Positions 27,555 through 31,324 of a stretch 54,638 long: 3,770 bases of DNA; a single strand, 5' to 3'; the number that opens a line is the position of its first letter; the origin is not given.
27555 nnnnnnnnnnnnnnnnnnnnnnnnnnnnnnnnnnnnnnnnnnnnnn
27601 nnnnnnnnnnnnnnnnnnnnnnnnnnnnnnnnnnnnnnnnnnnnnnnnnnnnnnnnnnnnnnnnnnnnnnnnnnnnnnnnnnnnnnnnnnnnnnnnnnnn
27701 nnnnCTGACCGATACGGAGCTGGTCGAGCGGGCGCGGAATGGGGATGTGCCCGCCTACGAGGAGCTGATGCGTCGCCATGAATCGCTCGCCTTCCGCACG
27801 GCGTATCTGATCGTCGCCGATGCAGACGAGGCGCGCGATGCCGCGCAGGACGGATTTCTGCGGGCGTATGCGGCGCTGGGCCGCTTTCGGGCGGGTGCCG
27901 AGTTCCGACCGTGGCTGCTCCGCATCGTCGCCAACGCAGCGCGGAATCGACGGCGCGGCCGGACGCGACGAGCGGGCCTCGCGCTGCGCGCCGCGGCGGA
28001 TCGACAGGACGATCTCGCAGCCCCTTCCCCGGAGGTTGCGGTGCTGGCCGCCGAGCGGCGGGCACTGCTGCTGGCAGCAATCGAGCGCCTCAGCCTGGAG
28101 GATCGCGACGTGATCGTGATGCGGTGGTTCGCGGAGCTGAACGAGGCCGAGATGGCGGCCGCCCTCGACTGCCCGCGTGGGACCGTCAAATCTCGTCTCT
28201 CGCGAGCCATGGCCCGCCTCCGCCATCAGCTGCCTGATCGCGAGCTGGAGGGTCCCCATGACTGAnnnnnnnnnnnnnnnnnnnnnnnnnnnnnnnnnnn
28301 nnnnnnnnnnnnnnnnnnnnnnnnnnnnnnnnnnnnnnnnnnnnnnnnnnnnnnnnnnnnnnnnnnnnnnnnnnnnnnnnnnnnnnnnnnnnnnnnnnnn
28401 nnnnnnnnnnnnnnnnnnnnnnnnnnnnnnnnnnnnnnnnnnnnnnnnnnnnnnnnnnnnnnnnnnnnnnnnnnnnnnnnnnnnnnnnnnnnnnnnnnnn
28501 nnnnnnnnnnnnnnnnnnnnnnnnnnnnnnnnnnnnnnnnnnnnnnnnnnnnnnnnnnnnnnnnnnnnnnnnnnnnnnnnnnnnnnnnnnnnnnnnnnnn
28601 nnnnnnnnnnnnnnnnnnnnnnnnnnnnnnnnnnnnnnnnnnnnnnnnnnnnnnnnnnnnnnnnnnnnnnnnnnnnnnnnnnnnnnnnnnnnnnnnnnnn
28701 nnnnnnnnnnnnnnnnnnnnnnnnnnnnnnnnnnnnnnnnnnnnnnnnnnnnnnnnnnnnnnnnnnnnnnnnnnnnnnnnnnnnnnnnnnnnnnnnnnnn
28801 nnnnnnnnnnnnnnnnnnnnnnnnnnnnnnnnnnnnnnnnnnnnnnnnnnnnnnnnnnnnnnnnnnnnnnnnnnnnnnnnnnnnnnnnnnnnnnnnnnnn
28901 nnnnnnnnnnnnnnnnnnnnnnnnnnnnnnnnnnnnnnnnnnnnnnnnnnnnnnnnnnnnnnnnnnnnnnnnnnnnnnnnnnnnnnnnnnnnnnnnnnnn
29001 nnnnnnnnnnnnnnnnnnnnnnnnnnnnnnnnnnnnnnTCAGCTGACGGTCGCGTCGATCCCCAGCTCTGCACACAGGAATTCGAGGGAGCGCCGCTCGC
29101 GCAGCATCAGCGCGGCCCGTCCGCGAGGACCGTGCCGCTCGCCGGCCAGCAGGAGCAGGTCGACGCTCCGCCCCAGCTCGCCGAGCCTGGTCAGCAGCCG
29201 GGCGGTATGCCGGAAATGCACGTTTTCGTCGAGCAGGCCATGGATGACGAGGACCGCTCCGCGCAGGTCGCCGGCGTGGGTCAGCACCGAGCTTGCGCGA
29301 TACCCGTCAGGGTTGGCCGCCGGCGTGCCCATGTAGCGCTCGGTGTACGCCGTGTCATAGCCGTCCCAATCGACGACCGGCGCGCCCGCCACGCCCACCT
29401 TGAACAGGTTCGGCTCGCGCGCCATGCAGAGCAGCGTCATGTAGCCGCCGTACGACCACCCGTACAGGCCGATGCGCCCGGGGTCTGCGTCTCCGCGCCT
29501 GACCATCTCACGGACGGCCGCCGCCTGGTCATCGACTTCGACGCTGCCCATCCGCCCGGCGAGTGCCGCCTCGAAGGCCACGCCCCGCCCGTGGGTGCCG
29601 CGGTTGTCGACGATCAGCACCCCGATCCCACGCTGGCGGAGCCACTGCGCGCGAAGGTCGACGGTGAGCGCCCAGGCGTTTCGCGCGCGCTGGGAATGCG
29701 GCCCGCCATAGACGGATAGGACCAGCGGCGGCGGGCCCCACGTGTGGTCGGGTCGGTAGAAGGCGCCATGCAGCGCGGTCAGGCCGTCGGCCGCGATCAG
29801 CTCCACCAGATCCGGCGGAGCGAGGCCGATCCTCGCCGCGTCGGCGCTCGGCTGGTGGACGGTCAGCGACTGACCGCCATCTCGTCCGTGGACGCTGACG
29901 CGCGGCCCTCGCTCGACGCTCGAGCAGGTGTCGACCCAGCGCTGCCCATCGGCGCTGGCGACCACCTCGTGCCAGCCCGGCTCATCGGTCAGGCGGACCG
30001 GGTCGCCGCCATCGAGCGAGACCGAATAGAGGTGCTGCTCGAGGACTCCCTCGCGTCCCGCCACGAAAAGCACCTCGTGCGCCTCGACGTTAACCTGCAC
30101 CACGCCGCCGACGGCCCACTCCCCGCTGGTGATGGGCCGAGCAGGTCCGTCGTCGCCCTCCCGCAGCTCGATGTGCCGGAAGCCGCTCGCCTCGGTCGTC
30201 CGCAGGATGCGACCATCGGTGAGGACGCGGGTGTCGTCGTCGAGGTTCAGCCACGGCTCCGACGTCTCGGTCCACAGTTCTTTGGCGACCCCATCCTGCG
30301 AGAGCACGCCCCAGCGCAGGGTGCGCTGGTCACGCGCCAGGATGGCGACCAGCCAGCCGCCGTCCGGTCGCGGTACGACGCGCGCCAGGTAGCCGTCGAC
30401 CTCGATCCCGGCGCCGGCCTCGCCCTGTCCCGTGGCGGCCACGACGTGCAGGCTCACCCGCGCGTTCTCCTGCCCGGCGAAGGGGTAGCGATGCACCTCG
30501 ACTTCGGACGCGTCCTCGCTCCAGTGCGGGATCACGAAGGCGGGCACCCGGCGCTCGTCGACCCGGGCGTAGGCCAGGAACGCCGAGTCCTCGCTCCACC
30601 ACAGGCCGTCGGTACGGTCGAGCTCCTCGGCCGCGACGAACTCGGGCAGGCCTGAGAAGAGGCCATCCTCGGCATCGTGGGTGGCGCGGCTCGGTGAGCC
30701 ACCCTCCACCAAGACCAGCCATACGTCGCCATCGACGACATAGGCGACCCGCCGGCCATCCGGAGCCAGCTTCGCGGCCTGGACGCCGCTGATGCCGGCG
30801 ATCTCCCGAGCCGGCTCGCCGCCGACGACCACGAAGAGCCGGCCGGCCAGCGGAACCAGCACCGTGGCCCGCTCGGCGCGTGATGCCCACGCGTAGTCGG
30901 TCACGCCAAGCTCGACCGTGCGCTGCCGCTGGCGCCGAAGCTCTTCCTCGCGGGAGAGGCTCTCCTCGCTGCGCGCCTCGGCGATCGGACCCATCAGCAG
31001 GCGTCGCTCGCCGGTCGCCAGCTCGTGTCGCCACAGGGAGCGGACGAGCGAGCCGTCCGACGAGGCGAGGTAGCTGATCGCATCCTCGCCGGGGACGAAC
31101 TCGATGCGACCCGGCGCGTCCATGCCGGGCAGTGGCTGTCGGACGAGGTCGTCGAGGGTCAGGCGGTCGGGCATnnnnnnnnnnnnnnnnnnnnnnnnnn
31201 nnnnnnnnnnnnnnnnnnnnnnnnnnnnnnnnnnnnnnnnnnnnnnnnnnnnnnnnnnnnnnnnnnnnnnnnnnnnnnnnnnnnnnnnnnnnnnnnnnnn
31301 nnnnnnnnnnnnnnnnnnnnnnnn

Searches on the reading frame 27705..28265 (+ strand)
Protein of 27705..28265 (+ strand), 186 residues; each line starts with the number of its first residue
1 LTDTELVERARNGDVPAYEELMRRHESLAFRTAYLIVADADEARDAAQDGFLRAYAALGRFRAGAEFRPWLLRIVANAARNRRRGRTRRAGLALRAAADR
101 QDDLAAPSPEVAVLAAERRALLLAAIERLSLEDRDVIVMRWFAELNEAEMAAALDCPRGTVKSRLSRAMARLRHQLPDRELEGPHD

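Call 7: search_protein_families(library=pfam, proteins=[window:27705-28265:+], max_evalue=0.01)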
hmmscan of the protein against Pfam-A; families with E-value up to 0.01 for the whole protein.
window:27705-28265:+ (186 aa): 4 families
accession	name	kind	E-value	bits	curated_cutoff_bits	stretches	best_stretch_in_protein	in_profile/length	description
PF04542.20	Sigma70_r2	-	1.8e-13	50.5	24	1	21-89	1-71/71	Sigma-70 region 2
PF04545.22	Sigma70_r4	-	2e-12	46.9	24.1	1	125-174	1-50/50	Sigma-70, region 4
PF08281.18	Sigma70_r4_2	-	4.7e-12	45.8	25.7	1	121-172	3-54/54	Sigma-70, region 4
PF07638.17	Sigma70_ECF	-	1.3e-05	25.6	21.1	1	73-176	85-183/185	ECF sigma factor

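Call 28: search_solved_structures(query=window:27705-28265:+, max_evalue=0.00001)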
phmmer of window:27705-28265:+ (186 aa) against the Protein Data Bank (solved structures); distinct sequences matched with E-value up to 0.00001: 19.
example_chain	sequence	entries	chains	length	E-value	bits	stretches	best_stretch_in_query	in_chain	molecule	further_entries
6in7_B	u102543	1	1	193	3.1e-24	89.1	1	3-172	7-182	RNA polymerase sigma-H factor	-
8z6g_B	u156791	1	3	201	4.1e-24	88.8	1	3-172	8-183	RNA polymerase sigma factor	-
1or7_A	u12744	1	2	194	2.4e-20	76.5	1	1-172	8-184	RNA polymerase sigma-E factor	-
6jbq_F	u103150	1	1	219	3.7e-20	75.9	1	1-172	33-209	ECF RNA polymerase sigma-E factor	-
5wuq_A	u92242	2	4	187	4.1e-17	66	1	7-178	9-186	ECF RNA polymerase sigma factor SigW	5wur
9m9d_F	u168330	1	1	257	1.6e-14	57.5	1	13-177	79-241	ECF RNA polymerase sigma factor SigE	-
9m9e_F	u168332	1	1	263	1.7e-14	57.5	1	13-177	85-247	ECF RNA polymerase sigma factor SigE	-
9m98_F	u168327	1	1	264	1.7e-14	57.4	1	13-177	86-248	ECF RNA polymerase sigma factor SigE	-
6jcy_F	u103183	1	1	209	2e-11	47.5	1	37-178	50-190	ECF RNA polymerase sigma factor SigH,ECF RNA polymerase sigma factor SigE,ECF RNA polymera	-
2mao_A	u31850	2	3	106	4.1e-11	46.5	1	1-96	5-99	RNA polymerase sigma factor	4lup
2map_A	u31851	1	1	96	1.1e-10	45.1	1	1-90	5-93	RNA polymerase sigma factor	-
4cxf_A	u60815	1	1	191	1.1e-10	45.1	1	4-175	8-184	RNA POLYMERASE SIGMA FACTOR CNRH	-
5or5_A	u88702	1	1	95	9.1e-10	42.1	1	1-89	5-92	ECF RNA polymerase sigma-E factor,ECF RNA polymerase sigma factor SigW,ECF RNA polymerase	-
5uxx_A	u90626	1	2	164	1.2e-09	41.6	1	36-176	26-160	RNA polymerase sigma factor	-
7qh5_A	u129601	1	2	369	1.7e-09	41.2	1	96-182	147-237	RNA polymerase sigma factor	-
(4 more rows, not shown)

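Call 29: search_protein_families(library=ncbifam, proteins=[window:27705-28265:+], max_evalue=0.01)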
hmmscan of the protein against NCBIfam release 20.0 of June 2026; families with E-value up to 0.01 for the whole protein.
window:27705-28265:+ (186 aa): 89 families (the best 25 are shown)
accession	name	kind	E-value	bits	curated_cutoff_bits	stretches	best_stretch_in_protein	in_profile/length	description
NF008888.0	PRK11922.1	equivalog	4.3e-37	128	204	1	2-177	16-197/231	RNA polymerase sigma factor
NF007225.0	PRK09643.1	equivalog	1.6e-29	103.1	190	1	2-177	13-183/204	RNA polymerase sigma factor SigM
TIGR02983.1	SigE-fam_strep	subfamily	8e-29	100.6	141.55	1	16-178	6-160/162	SigE family RNA polymerase sigma factor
NF009171.0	PRK12518.1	equivalog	5.6e-28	98.1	208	1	2-177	13-185/191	RNA polymerase sigma factor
NF007223.0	PRK09641.1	equivalog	5.9e-27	94.7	209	1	4-177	6-185/187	RNA polymerase sigma factor SigW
NF009166.1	PRK12513.1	equivalog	1.4e-26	93.4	206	1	2-179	8-189/193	RNA polymerase sigma factor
TIGR02937.1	sigma70-ECF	superfamily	8.3e-26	90.6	42.9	1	17-176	2-165/165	sigma-70 family RNA polymerase sigma factor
TIGR02939.1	RpoE_Sigma70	equivalog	6e-25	88.4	236.15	1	2-173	6-183/190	RNA polymerase sigma factor RpoE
NF009195.0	PRK12543.1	subfamily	1.4e-24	86.6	197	1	4-176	8-178/192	RNA polymerase sigma factor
NF004113.0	PRK05602.1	equivalog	2e-24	86.4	208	1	2-180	31-205/211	RNA polymerase sigma factor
NF007216.0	PRK09638.1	equivalog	1.9e-23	83.1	194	1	3-180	5-178/180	RNA polymerase sigma factor SigY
TIGR02954.1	Sig70_famx3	hypoth_equivalog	2.2e-23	82.8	188.5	1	2-176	2-167/170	RNA polymerase sigma-70 factor, TIGR02954 family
NF009172.0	PRK12519.1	subfamily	5.5e-23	81.5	222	1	2-178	15-191/194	RNA polymerase sigma factor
TIGR02948.1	SigW_bacill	equivalog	1.8e-22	80.3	243.1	1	5-177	7-185/187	RNA polymerase sigma factor SigW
NF007229.0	PRK09647.1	equivalog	3.4e-20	72.3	265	1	12-180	40-206/220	RNA polymerase sigma factor SigE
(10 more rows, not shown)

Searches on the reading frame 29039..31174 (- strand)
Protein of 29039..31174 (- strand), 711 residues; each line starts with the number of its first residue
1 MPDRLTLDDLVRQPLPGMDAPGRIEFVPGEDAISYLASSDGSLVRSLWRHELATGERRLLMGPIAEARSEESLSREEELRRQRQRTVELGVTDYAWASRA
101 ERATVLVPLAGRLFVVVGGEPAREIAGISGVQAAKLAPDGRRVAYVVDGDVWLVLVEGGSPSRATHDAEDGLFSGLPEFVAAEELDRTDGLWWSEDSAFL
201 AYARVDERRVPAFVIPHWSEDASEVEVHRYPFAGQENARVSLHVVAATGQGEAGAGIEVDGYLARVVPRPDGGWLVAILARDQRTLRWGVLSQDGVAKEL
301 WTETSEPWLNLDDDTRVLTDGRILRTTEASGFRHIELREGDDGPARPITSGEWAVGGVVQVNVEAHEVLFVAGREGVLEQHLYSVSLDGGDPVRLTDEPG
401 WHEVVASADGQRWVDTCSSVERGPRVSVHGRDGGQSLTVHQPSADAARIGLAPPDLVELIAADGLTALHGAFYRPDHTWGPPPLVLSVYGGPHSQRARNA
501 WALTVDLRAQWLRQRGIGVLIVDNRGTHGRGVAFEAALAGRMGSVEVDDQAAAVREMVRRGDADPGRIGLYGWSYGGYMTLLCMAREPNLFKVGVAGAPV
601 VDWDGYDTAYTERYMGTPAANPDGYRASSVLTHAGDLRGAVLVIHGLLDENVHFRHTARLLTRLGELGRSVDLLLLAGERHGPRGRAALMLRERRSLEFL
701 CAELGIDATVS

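Call 7: search_protein_families(library=pfam, proteins=[window:29039-31174:-], max_evalue=0.01)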
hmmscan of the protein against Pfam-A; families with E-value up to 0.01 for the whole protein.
window:29039-31174:- (711 aa): 4 families
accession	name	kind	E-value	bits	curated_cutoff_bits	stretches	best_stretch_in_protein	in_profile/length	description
PF00930.27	DPPIV_N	-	7.4e-66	222.7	22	1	131-421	45-351/354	Dipeptidyl peptidase IV (DPP IV) N-terminal region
PF00326.27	Peptidase_S9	-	1.9e-53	181.6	22.6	1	505-705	3-211/213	Prolyl oligopeptidase family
PF02129.25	Peptidase_S15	-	7.6e-12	45.9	23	1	463-605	1-134/262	X-Pro dipeptidyl-peptidase (S15 family)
PF12146.15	Hydrolase_4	-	1.1e-06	28.5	27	1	509-604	24-114/239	Serine aminopeptidase, S33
